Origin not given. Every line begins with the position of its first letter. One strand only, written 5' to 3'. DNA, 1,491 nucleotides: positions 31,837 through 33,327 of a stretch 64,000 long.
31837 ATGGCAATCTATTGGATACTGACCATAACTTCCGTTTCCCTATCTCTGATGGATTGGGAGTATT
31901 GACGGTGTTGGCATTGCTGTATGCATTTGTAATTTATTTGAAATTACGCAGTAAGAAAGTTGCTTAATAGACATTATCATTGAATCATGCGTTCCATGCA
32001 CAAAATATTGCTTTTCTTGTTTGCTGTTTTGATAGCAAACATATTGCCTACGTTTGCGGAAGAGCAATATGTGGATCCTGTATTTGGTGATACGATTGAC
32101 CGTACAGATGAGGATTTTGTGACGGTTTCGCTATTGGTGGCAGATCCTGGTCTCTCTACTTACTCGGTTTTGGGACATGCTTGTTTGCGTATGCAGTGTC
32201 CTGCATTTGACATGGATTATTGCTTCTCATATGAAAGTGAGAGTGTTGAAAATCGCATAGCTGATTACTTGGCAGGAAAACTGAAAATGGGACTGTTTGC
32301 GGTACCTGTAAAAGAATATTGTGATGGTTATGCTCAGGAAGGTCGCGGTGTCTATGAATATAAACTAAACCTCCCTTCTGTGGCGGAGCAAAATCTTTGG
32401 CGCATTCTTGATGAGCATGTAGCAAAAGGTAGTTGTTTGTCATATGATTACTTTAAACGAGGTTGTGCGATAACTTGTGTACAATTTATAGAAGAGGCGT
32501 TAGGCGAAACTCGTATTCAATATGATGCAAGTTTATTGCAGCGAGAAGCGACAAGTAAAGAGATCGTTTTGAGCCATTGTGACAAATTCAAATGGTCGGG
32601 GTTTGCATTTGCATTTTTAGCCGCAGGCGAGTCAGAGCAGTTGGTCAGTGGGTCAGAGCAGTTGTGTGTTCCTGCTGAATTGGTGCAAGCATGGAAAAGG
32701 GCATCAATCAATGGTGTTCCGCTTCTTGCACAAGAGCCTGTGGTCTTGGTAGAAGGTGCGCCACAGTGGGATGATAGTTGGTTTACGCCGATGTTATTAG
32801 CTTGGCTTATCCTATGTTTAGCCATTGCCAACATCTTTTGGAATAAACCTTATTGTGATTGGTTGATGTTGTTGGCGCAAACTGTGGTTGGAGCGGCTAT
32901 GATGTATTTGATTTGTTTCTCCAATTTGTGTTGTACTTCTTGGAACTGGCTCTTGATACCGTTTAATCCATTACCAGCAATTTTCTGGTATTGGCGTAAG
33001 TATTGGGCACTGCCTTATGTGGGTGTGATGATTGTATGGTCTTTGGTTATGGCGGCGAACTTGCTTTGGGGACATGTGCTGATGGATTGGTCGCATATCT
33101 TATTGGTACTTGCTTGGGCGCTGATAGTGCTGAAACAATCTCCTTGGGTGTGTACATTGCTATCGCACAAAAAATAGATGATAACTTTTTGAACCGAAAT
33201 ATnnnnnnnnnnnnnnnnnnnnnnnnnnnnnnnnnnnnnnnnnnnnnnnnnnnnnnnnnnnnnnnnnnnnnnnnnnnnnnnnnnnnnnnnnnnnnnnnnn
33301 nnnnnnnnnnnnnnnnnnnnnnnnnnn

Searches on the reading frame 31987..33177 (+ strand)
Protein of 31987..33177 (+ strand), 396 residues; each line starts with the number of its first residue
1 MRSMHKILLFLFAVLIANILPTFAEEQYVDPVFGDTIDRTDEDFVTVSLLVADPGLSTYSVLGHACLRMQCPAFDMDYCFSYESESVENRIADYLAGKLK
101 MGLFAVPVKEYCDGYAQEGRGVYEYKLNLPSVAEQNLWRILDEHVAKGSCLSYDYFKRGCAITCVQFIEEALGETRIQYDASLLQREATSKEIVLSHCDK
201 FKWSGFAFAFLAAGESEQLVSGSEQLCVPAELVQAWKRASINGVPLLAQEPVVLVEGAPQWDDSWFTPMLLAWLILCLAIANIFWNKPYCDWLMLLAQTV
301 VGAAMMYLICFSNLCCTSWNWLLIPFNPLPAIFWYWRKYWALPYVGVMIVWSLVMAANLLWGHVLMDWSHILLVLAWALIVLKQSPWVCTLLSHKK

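Call 35: search_protein_families(library=pfam, proteins=[window:31987-33177:+], max_evalue=0.001)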
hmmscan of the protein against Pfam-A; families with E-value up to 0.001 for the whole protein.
window:31987-33177:+ (396 aa): 2 families
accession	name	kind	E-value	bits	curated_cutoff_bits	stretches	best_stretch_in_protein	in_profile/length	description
PF13387.12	Lnb_N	-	1.5e-08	34.9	22.2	1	40-174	9-154/175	Lnb N-terminal periplasmic domain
PF25221.1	5TMH_Lnb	-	0.00025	21.6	25.2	1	263-376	4-126/144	Lnb transmembrane domain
